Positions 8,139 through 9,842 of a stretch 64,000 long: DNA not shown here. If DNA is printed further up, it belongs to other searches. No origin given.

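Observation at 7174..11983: Translationally coupled protease / polytopic GAF membrane protein / histidine kinase operon with divergent response regulator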

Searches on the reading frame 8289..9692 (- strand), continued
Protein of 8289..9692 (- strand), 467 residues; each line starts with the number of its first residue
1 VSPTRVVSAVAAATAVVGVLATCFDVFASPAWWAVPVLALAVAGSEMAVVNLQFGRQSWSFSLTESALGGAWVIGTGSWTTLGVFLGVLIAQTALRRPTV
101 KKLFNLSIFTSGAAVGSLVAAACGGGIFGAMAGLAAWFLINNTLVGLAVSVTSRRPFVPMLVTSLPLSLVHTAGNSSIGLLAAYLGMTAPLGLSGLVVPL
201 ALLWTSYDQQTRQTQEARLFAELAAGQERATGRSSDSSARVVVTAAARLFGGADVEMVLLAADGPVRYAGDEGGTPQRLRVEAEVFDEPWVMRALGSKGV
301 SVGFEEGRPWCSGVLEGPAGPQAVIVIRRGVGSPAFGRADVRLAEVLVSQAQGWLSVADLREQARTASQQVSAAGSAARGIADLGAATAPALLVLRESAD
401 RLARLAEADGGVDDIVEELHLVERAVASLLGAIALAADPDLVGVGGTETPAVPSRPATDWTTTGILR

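Call 87: find_encoding_contigs(protein=P0262, flank=5000, max_places=3)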
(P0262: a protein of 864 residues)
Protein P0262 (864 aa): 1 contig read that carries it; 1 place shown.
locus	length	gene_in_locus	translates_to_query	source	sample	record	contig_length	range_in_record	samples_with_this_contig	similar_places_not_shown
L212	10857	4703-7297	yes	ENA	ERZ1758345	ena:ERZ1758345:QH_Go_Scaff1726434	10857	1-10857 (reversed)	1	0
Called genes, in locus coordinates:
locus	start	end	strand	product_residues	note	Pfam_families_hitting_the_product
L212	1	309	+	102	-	?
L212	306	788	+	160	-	PF01967:MoaC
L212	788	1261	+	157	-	PF00994:MoCF_biosynth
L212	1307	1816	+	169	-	PF28211:GlpR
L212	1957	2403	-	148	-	PF02036:SCP2, PF14864:Alkyl_sulf_C (weak)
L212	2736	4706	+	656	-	PF00082:Peptidase_S8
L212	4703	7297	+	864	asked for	PF01590:GAF (weak), PF13185:GAF_2, PF00990:GGDEF, PF00563:EAL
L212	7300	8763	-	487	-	PF13231:PMT_2, PF02366:PMT, PF16192:PMT_4TMC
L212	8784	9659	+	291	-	PF00590:TP_methylase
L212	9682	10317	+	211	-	PF13489:Methyltransf_23, PF01209:Ubie_methyltran, PF08241:Methyltransf_11, PF08242:Methyltransf_12, PF13649:Methyltransf_25, PF13847:Methyltransf_31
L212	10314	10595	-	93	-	PF04014:MazE_antitoxin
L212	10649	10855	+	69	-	?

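Call 89: find_encoding_contigs(protein=P0264, flank=5000, max_places=4)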
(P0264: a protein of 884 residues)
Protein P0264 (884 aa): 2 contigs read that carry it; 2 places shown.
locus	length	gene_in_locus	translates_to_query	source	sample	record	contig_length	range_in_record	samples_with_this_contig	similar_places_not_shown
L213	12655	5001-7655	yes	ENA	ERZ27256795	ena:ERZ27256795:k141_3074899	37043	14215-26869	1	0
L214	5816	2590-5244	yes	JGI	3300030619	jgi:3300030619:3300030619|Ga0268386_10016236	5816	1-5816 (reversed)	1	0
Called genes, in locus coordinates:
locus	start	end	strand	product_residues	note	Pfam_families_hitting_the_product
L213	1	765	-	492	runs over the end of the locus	-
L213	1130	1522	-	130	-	-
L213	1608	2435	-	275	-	PF14344:DUF4397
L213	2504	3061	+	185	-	-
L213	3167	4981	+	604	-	PF00082:Peptidase_S8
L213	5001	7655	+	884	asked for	PF13185:GAF_2, PF13492:GAF_3, PF00990:GGDEF, PF00563:EAL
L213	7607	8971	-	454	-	PF02515:CoA_transf_3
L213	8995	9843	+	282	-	PF01925:TauE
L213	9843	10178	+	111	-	PF07843:DUF1634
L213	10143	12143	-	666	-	PF19291:TREH_N, PF00723:Glyco_hydro_15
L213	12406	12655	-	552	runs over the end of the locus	PF05960:DUF885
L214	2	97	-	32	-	?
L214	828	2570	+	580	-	PF00082:Peptidase_S8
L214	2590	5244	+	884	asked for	PF13185:GAF_2, PF13492:GAF_3, PF00990:GGDEF, PF00563:EAL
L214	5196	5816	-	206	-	?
